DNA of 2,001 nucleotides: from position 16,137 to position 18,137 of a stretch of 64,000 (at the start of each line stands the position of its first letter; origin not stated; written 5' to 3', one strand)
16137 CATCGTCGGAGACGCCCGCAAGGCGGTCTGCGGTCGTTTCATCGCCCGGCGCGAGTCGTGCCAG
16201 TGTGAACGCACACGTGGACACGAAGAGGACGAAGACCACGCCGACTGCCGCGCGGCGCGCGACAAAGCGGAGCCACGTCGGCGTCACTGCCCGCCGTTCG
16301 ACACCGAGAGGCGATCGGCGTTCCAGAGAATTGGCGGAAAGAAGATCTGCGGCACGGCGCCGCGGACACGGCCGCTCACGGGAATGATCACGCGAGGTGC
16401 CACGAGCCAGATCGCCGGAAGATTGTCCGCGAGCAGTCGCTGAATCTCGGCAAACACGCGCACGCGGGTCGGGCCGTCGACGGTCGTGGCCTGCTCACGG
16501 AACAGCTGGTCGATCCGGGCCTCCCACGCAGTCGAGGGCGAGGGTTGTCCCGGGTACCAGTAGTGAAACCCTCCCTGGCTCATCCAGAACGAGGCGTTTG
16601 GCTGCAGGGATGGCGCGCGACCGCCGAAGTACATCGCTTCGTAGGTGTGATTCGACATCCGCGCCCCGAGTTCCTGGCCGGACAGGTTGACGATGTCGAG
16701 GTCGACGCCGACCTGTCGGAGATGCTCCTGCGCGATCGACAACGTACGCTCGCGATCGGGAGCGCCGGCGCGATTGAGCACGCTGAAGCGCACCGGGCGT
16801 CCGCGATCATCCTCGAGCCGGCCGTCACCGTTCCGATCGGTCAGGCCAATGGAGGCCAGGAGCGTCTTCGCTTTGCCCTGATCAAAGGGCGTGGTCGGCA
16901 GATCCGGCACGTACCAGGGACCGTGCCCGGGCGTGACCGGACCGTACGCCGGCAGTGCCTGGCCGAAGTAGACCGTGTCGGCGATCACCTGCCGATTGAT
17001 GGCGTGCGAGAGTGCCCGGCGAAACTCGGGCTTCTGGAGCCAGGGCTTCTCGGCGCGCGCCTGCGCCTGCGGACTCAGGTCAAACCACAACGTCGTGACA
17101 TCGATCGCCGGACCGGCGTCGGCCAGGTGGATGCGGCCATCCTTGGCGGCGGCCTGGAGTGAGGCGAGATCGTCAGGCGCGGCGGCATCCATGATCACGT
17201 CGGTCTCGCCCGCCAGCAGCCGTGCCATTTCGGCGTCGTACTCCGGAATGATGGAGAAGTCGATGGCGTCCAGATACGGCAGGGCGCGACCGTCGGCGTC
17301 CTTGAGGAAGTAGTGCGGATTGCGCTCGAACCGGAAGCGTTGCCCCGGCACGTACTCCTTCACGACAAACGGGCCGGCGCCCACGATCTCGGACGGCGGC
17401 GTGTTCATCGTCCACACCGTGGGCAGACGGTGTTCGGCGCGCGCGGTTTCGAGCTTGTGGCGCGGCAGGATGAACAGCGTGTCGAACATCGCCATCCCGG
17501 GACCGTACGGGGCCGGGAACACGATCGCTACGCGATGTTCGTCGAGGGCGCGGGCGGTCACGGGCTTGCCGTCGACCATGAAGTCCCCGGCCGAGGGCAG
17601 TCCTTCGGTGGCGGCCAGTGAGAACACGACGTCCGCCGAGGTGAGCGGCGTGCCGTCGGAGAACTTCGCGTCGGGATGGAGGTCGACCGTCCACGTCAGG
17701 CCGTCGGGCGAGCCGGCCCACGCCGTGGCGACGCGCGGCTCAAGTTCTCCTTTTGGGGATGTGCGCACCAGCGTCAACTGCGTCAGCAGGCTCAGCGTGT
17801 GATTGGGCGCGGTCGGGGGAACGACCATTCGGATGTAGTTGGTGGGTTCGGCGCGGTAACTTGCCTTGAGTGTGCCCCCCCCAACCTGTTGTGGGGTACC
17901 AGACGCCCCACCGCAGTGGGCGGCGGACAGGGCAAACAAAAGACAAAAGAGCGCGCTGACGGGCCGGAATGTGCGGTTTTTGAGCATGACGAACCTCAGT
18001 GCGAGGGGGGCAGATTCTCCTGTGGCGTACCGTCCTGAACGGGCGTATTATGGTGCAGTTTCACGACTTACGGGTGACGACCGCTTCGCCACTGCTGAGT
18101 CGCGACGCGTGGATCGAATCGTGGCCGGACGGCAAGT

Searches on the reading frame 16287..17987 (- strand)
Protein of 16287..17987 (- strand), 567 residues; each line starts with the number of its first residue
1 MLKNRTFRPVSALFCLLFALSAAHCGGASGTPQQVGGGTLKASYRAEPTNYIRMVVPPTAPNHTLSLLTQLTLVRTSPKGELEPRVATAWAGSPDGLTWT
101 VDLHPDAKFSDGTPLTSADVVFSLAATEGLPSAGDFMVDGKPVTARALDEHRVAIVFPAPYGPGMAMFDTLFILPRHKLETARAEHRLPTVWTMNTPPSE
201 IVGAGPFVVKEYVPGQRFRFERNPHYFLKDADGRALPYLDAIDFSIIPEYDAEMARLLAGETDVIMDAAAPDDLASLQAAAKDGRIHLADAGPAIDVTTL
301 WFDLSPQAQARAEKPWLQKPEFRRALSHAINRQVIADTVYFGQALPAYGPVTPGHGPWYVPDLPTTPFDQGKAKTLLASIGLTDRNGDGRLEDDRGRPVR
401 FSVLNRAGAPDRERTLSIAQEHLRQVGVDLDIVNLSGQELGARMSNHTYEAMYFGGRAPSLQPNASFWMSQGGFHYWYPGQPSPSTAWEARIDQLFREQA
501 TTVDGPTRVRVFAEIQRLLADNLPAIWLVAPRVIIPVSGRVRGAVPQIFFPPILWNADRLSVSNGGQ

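Call 41: search_protein_families(library=pfam, proteins=[window:16287-17987:-], max_evalue=0.00001)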
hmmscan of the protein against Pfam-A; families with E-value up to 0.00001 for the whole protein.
window:16287-17987:- (567 aa): 1 family
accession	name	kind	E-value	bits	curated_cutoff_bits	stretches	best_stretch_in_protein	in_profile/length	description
PF00496.27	SBP_bac_5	-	5.9e-74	249.8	32.4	1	81-473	1-363/368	Bacterial extracellular solute-binding proteins, family 5 Middle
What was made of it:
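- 14414..17987 (-): Divergently oriented oligopeptide-type ABC importer genes (SBP_bac_5 binding protein at 16284-17987, two permeases). This is a conserved neighbour of the protease. Pfam (call 41).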
